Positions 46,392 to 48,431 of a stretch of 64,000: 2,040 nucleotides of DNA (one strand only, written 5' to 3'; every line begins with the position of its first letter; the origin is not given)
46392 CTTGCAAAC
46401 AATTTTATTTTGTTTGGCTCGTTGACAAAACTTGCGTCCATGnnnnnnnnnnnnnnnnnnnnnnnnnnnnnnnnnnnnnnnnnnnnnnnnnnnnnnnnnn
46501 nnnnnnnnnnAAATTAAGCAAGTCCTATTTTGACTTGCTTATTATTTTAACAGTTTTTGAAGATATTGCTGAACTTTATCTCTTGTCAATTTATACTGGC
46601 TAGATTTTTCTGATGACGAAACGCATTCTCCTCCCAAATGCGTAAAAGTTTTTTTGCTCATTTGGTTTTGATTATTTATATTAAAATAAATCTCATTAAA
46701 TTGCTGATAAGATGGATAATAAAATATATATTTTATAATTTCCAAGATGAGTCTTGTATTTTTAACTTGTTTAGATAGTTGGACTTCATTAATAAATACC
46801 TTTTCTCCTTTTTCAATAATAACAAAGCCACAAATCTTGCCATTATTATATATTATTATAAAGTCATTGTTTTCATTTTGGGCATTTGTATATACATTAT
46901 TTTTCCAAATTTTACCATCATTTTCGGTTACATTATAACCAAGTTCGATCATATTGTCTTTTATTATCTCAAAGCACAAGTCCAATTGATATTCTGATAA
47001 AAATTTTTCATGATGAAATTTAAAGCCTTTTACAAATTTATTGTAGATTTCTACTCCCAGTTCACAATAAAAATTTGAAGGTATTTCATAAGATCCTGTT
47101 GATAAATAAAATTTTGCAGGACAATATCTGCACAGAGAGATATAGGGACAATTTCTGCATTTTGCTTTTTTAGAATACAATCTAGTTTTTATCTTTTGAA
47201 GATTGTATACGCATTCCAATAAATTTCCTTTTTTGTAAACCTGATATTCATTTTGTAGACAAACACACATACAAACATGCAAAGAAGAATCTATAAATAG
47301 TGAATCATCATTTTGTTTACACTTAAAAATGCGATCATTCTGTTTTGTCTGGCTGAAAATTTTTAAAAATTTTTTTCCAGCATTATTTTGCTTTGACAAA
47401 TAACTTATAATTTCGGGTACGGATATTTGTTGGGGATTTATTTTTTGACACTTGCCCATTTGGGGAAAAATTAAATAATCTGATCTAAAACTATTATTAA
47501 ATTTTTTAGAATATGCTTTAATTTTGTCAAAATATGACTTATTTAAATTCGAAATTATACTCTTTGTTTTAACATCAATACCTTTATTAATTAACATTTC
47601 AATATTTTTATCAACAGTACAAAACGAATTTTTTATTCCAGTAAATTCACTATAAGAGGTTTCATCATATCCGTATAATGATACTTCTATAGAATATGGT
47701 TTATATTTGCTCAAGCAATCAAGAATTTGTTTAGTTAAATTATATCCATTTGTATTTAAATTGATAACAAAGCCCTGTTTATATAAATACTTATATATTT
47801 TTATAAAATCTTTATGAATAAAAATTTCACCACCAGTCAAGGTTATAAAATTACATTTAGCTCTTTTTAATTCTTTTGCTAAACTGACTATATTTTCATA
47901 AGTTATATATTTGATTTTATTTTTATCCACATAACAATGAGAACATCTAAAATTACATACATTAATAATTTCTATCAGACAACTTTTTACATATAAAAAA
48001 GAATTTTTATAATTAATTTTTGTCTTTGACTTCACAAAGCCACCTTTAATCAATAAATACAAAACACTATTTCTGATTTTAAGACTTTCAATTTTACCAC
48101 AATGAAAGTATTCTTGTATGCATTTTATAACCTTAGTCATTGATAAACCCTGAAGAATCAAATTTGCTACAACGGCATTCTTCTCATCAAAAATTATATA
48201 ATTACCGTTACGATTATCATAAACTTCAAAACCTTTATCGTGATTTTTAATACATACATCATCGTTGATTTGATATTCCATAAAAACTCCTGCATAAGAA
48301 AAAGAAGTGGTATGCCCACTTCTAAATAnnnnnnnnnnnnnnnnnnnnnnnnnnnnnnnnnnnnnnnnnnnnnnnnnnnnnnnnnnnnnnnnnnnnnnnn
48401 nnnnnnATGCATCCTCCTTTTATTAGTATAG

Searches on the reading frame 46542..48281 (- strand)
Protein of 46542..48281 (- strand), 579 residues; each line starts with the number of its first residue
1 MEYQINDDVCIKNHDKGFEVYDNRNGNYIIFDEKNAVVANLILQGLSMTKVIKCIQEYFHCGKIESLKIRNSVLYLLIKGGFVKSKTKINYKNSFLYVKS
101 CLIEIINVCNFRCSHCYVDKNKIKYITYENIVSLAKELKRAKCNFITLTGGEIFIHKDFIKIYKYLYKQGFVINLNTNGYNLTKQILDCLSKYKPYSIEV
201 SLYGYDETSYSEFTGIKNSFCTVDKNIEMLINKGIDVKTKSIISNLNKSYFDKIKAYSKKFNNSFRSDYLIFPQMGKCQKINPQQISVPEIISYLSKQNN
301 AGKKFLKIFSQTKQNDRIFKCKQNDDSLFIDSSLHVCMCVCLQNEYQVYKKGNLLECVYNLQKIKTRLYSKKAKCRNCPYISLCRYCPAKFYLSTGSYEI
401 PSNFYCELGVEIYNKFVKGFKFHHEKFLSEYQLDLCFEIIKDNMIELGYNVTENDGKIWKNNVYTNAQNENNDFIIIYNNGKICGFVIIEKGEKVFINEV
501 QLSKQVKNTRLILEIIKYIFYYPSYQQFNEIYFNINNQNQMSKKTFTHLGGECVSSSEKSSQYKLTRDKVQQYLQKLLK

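Call 3: search_protein_families(library=pfam, proteins=[window:46542-48281:-], max_evalue=1)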
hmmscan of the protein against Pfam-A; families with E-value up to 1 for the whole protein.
window:46542-48281:- (579 aa): 5 families
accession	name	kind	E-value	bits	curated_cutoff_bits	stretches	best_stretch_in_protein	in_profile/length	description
PF04055.27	Radical_SAM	-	1.2e-20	74.7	29.5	1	103-243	1-148/166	Radical SAM superfamily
PF13353.11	Fer4_12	-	0.0063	17.3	22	1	107-182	13-94/137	4Fe-4S single cluster domain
PF24971.1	SAMD1_SHD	-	0.011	16.2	27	1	554-576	19-41/78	SAMD1 small helical domain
PF08542.16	Rep_fac_C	-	0.1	13.4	23.6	0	31-61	18-49/88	Replication factor C C-terminal domain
PF01394.26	Clathrin_propel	-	0.34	11.7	21.3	0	460-488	5-32/37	Clathrin propeller repeat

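Call 4: search_protein_families(library=ncbifam, proteins=[window:46542-48281:-], max_evalue=1)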
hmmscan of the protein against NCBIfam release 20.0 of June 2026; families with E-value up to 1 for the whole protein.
window:46542-48281:- (579 aa): 36 families (the best 25 are shown)
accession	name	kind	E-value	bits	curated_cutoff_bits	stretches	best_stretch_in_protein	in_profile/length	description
TIGR04545.1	rSAM_ahbD_hemeb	equivalog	4.5e-16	59.2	500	1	104-296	5-199/339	heme b synthase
TIGR03962.1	mycofact_rSAM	equivalog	6.3e-16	58.5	265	1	102-387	14-313/339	mycofactocin radical SAM maturase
TIGR02666.1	moaA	equivalog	7e-16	58.1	284.05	1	103-371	14-291/336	GTP 3',8-cyclase MoaA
TIGR02668.1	moaA_archaeal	equivalog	6.4e-15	54.9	325.25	1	98-261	9-177/303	GTP 3',8-cyclase MoaA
TIGR04051.1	rSAM_NirJ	equivalog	1.2e-13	50.8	515.45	1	104-250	7-155/354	heme d1 biosynthesis radical SAM protein NirJ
NF050035.1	rSAM_WgK_link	exception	1.3e-13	50.7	650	1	101-253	9-163/367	radical SAM/SPASM peptide maturase WgkB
TIGR04055.1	rSAM_NirJ2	equivalog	2.8e-13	50.1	500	1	106-399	7-316/326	putative heme d1 biosynthesis radical SAM protein NirJ2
TIGR04303.1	GeoRSP_rSAM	equivalog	6.9e-13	48.9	400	1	105-260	11-166/325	GeoRSP system radical SAM/SPASM protein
TIGR04054.1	rSAM_NirJ1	equivalog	8.3e-13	47.7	650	1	105-260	42-199/387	putative heme d1 biosynthesis radical SAM protein NirJ1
NF001199.0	PRK00164.2-1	equivalog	9.1e-13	48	231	1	98-260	11-177/308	GTP 3',8-cyclase MoaA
TIGR04546.1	rSAM_ahbC_deAc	equivalog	1.2e-12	47.4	650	1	104-250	44-192/390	12,18-didecarboxysiroheme deacetylase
TIGR04103.1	rSAM_nif11_3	equivalog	1.5e-12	46.8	725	1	101-254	7-161/412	nif11-class peptide radical SAM maturase 3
TIGR04317.1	W_rSAM_matur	equivalog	2.1e-12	46.8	380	1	98-233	3-139/349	tungsten cofactor oxidoreductase radical SAM maturase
NF045646.2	rSAM_Se_TrsS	equivalog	3.3e-12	45.7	490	1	101-301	88-297/441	radical SAM (seleno)protein TrsS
TIGR04250.1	SCM_rSAM_ScmE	equivalog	5.3e-12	45.3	400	1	99-255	3-162/358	SynChlorMet cassette radical SAM/SPASM protein ScmE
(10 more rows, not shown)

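Call 6: find_homologous_proteins(query=window:46542-48281:-)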
Query window:46542-48281:- (579 aa): 28 proteins with E <= 0.001 among 5568 candidates.
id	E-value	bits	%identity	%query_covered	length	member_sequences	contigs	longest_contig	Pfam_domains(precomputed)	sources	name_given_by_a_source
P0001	0.0e+0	1293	100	100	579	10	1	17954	PF04055.28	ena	-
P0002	1.0e-269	914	73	100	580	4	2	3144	PF04055.28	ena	-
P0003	3.8e-135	470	43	89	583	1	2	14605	PF04055.28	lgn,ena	-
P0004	6.2e-134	466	42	93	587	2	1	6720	PF04055.28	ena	-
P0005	6.5e-134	466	41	93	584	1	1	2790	PF04055.28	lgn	-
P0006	8.2e-132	459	44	89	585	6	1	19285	PF04055.28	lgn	-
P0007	9.2e-129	449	40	93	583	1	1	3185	PF04055.28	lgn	-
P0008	1.1e-126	442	43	88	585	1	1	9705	PF04055.28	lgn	-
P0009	1.2e-126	442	39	99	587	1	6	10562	PF04055.28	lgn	-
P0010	2.8e-126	441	38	100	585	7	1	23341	PF04055.28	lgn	-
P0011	1.9e-123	431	42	89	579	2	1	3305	PF04055.28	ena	-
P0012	1.5e-122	428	41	89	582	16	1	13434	PF04055.28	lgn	-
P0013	3.1e-115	404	36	100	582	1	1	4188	PF04055.28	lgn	-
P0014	2.5e-90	322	43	61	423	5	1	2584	PF04055.28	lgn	-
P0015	1.6e-87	313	36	86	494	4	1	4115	PF04055.28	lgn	-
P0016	2.0e-86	309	36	84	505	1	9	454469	PF04055.28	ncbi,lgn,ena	-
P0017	3.9e-84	302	34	85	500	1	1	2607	PF04055.28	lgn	-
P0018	6.8e-84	301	37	73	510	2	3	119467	PF04055.28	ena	-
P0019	7.3e-83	297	35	88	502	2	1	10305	PF04055.28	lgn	-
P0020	2.1e-80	289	34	84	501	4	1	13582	PF04055.28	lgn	-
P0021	9.8e-74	267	37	77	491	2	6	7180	PF04055.28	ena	-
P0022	9.1e-65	238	35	78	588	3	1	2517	PF13673.14,PF04055.28,PF13302.14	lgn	-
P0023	1.2e-62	231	33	79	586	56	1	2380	PF13673.14,PF04055.28,PF13353.12,PF05402.19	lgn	-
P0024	4.5e-47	179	30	83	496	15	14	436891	PF04055.28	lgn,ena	-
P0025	6.7e-11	60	25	28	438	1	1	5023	PF13186.12,PF04055.28,PF13353.12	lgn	-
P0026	6.7e-9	53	26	24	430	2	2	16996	PF13186.12,PF04055.28,PF13353.12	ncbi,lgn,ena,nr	ncbi:MAG: radical SAM protein [Nanoarchaeota archaeon]|nr:radical SAM protein [Nanoarchaeota archaeo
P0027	1.3e-5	42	24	45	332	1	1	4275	PF04055.28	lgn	-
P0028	3.4e-5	41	24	45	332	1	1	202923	PF04055.28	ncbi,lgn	-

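Call 7: search_solved_structures(query=window:46542-48281:-, max_evalue=1, show_alignments=2)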
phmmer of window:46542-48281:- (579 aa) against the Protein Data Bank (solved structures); distinct sequences matched with E-value up to 1: 16.
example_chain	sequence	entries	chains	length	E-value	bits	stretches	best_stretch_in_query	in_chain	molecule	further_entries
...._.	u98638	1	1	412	9.3e-10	41.1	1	94-250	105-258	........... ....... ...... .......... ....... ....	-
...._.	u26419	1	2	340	0.00046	22.3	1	100-249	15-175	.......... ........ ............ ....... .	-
1tv7_A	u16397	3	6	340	0.00055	22.1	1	101-249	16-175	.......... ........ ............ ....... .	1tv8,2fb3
7vob_C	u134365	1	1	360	0.015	17.3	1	102-210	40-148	Cytosylglucuronate decarboxylase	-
7voc_C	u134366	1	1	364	0.015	17.3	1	102-210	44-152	Cytosylglucuronate decarboxylase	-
8wm2_A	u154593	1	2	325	0.22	13.5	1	103-200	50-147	Fe-S radical SAM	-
9fh8_A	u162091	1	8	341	0.26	13.2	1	445-514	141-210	Centrosomal protein 192 (CEP192)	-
6c8v_A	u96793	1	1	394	0.43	12.5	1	101-220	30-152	Coenzyme PQQ synthesis protein E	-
6r70_J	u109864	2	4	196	0.94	11.4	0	158-208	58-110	Proteasome subunit beta type-2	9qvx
5m32_J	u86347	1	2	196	0.94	11.4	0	158-208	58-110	Proteasome subunit beta type-2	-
7awe_K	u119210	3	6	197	0.95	11.4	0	158-208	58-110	Proteasome subunit beta type-2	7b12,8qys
4r3o_K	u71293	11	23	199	0.97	11.3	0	158-208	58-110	Proteasome subunit beta type-2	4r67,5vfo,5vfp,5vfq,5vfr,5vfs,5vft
1iru_K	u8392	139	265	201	0.98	11.3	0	158-208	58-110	20S proteasome | Proteasome subunit beta type-2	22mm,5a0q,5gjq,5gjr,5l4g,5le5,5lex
6epc_4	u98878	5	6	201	0.99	11.3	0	158-208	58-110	Proteasome subunit beta type-2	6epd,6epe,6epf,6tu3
3unb_J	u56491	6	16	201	0.99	11.3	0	158-208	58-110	Proteasome subunit beta type-2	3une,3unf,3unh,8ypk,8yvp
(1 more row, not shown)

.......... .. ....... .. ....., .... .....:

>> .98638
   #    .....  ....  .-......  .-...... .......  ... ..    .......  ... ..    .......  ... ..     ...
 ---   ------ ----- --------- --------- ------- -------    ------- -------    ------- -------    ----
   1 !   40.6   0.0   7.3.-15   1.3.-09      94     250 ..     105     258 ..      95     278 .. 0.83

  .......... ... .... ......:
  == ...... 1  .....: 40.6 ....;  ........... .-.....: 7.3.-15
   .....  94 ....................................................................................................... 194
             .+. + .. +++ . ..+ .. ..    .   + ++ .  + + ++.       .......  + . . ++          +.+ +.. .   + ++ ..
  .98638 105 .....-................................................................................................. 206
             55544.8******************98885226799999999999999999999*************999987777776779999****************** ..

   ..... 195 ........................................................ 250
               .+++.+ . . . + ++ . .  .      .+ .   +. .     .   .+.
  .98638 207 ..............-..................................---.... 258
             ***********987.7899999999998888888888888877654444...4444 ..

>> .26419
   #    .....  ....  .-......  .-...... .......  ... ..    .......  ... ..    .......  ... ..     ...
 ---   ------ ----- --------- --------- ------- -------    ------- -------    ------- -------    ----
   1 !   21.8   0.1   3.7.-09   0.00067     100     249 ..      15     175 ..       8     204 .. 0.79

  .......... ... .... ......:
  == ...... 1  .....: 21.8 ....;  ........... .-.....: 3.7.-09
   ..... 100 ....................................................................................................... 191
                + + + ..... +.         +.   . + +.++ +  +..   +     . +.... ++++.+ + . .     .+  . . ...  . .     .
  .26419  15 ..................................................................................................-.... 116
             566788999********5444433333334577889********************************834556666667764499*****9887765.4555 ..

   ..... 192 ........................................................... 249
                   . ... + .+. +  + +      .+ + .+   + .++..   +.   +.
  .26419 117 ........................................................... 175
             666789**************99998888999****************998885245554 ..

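Call 9: find_encoding_contigs(protein=P0002, flank=3000, max_places=3)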
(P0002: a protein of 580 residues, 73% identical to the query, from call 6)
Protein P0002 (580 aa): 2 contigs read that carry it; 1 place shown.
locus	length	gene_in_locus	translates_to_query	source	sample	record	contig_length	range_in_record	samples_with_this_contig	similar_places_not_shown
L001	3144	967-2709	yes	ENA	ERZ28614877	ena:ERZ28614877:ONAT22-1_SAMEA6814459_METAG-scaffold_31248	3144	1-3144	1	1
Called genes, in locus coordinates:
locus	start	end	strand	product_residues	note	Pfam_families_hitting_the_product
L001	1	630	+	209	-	?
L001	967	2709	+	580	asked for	PF04055:Radical_SAM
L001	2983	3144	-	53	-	?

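Call 10: find_encoding_contigs(protein=P0006, flank=5000, max_places=3)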
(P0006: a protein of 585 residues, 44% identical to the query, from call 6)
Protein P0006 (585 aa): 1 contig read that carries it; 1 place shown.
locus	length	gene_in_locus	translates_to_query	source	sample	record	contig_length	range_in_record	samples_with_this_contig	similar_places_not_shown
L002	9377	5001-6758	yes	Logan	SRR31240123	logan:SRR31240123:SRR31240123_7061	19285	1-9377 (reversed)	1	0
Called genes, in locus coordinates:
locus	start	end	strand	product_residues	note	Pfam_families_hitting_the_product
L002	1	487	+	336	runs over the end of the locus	PF01381:HTH_3 (weak)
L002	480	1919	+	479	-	PF13328:HD_4, PF01966:HD (weak), PF02824:TGS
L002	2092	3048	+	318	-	PF01391:Collagen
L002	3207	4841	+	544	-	PF02463:SMC_N, PF03193:RsgA_GTPase (faint), PF13175:AAA_15 (faint), PF13191:AAA_16 (faint), PF13555:AAA_29 (faint), PF00005:ABC_tran, PF12848:ABC_tran_Xtn, PF00005:ABC_tran, +6 more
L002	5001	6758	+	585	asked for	PF04055:Radical_SAM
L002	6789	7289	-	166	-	-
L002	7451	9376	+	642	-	?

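Call 16: find_related_loci(query=A1, collection=genome_contigs, flank=4000)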
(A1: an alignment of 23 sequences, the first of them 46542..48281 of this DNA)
Query A1 (579 aa) in genome_contigs; peptide patterns used: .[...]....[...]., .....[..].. (x = any residue, [..] = any of these).
147 stretches matched a pattern; 20 encode a relative of the query (tblastn E <= 1e-3); 19 distinct loci.
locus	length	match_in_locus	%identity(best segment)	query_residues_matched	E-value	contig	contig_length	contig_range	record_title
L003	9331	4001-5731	73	1-577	0e+0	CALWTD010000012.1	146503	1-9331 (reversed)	MAG: uncultured Clostridia bacterium isolate E10__bin279 genome assembly, contig: E10__k127_4616606, whole genome shotgu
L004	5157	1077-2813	42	1-577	2e-143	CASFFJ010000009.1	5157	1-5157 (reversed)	uncultured Christensenella sp. isolate Batch5_idba_bin.461 genome assembly, contig: Batch5_idba_bin.461.fa_k87_6156022,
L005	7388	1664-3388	40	25-579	8e-135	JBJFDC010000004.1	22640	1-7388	MAG: Christensenellales bacterium isolate LOHA32_bin.042 NODE_1234_length_22640_cov_6.904228, whole genome shotgun seque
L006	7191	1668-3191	43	71-577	2e-129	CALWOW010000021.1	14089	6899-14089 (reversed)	MAG: uncultured Clostridia bacterium isolate E09__bin259 genome assembly, contig: E09__k127_417236, whole genome shotgun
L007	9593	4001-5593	40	49-577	3e-127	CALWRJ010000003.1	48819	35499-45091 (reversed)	MAG: uncultured Clostridia bacterium isolate E08__bin294 genome assembly, contig: E08__k127_7810833, whole genome shotgu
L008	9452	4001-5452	32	98-576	3e-69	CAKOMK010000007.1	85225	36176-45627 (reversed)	MAG: uncultured Bacilli bacterium isolate REFINED_METABAT215_TOP10_CONTIGS_1500_ASSEMBLY_K77_MERGED__Hadza_MoBio_hadza-E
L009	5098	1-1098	36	119-507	4e-63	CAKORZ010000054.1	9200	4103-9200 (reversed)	MAG: uncultured Bacilli bacterium isolate REFINED_METABAT215_TOP10_CONTIGS_1500_ASSEMBLY_K77_MERGED__Hadza_PheChl_Fiber-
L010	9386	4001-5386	34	98-550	9e-63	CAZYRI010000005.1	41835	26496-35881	MAG TPA_asm: uncultured Clostridium sp. isolate SRP225648_co1_36 genome assembly, contig: NODE_1700_length_41835_cov_16.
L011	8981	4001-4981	38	93-421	2e-60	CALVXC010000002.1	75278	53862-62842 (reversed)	MAG: uncultured Bacilli bacterium isolate BRZ_GA__bin52 genome assembly, contig: BRZ_GA__NODE_629_length_75278_cov_7.941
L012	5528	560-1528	39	98-418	2e-59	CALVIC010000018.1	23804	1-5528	MAG: uncultured Bacilli bacterium isolate BRZ_DB__bin97 genome assembly, contig: BRZ_DB__NODE_2393_length_23804_cov_6.71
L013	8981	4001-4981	37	98-426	6e-58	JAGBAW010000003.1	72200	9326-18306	MAG: Bacilli bacterium isolate RGIG8951 Water_deer_Rectum-1__c15428, whole genome shotgun sequence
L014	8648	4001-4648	45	357-577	8e-58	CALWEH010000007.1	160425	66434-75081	MAG: uncultured Clostridia bacterium isolate E14__bin63 genome assembly, contig: E14__k127_4217648, whole genome shotgun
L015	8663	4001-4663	43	358-577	1e-53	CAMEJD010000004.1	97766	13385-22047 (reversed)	MAG: uncultured Clostridia bacterium isolate SRR15057924_bin.10_metaWRAP_v1.3_MAG genome assembly, contig: ERZ10407652.4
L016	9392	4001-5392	33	98-552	2e-53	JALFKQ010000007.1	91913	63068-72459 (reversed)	MAG: Mycoplasmatota bacterium isolate SUG767 k141_83853, whole genome shotgun sequence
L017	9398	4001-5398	33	100-556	1e-68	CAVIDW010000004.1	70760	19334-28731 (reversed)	bacterium isolate H07617-L1_cleanbin_000040 genome assembly, contig: Spades_H07617-L1_contig_151, whole genome shotgun s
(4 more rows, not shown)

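Call 19: search_protein_families(library=pfam, alignment_id=A1, max_evalue=0.01)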
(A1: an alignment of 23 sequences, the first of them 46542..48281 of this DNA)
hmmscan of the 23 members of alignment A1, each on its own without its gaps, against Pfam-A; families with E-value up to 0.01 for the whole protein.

A. member 1, window:46542-48281:- (579 aa): 2 families
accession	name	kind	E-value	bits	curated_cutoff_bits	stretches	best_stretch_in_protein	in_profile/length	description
PF04055.27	Radical_SAM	-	1.2e-20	74.7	29.5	1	103-243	1-148/166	Radical SAM superfamily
PF13353.11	Fer4_12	-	0.0063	17.3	22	0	107-182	13-94/137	4Fe-4S single cluster domain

B. families by the number of members that match (of 23 scanned): 11 families
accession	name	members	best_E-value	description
PF04055.27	Radical_SAM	23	3.6e-26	Radical SAM superfamily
PF13353.11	Fer4_12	10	1.5e-05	4Fe-4S single cluster domain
PF00583.31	Acetyltransf_1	4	9.3e-05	Acetyltransferase (GNAT) family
PF13673.13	Acetyltransf_10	3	4.1e-07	Acetyltransferase (GNAT) domain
PF13302.13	Acetyltransf_3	3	1.4e-06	Acetyltransferase (GNAT) domain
PF14660.12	DUF4458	2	0.0015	Domain of unknown function (DUF4458)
PF05402.18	PqqD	1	2.1e-07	Coenzyme PQQ synthesis protein D (PqqD)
PF17420.7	GP17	1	0.0023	Superinfection exclusion gene product 17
PF13186.11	SPASM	1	0.0045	Iron-sulfur cluster-binding domain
PF13508.13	Acetyltransf_7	1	0.0053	Acetyltransferase (GNAT) domain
PF19238.5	Radical_SAM_2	1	0.0078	Radical SAM-like domain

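Call 20: find_encoding_contigs(protein=P0024, flank=5000, max_places=2)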
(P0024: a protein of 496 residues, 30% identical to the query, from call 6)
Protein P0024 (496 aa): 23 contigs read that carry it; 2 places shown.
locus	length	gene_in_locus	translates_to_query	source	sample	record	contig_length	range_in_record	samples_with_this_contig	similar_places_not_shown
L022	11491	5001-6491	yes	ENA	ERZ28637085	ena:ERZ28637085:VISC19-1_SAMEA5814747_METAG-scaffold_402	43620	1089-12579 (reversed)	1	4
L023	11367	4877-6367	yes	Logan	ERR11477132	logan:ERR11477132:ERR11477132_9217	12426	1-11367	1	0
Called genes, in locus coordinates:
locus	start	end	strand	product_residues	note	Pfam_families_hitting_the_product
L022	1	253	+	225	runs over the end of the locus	PF05175:MTS, PF06325:PrmA (weak), PF12847:Methyltransf_18, PF04816:TrmK, PF13649:Methyltransf_25 (weak), PF13847:Methyltransf_31 (weak)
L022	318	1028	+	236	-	PF20918:SPOCS_spoVID-N (weak), PF01476:LysM (weak)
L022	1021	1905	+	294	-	-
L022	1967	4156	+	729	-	PF23139:OB_YrrC, PF14490:HHH_RecD2, PF00580:UvrD-helicase (weak), PF01443:Viral_helicase1 (weak), PF13245:AAA_19, PF13604:AAA_30, PF18335:SH3_13, PF13538:UvrD_C_2, +2 more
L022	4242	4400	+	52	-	-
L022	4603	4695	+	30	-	-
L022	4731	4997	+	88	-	PF05402:PqqD (weak)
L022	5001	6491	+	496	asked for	PF04055:Radical_SAM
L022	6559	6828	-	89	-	PF01649:Ribosomal_S20p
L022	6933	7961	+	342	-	PF03418:Peptidase_A25, PF06866:DUF1256 (faint)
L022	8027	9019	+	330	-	PF00044:Gp_dh_N, PF02800:Gp_dh_C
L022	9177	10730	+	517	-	PF12072:RNase_Y_N, PF08668:HDOD (faint), PF22891:KH_PNO1_2nd (faint), PF00013:KH_1, PF01966:HD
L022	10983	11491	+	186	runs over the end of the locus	PF01725:Ham1p_like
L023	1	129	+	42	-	?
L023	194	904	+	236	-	PF20918:SPOCS_spoVID-N (weak), PF01476:LysM (weak)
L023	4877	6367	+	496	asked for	PF04055:Radical_SAM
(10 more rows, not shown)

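Call 21: find_encoding_contigs(protein=P0023, flank=3000, max_places=2)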
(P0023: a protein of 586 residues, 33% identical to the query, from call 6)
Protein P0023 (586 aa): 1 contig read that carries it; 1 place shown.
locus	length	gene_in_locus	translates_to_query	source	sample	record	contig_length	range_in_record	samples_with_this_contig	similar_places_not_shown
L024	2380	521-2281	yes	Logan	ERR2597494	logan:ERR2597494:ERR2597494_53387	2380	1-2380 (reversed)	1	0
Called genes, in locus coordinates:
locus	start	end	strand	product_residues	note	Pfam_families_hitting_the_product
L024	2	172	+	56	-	?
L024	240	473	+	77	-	-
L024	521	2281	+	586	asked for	PF05402:PqqD (weak), PF04055:Radical_SAM, PF13353:Fer4_12 (weak), PF13673:Acetyltransf_10 (faint)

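Call 22: find_encoding_contigs(protein=P0022, flank=3000, max_places=2)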
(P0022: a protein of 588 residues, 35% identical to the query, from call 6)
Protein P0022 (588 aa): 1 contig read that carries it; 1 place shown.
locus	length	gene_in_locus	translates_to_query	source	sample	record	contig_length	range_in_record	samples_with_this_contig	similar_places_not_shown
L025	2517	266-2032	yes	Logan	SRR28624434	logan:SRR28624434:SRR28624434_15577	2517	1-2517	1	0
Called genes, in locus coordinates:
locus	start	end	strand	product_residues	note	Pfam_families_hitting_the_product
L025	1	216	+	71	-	?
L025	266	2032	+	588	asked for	PF04055:Radical_SAM, PF13302:Acetyltransf_3 (weak), PF13673:Acetyltransf_10 (weak)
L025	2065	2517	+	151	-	?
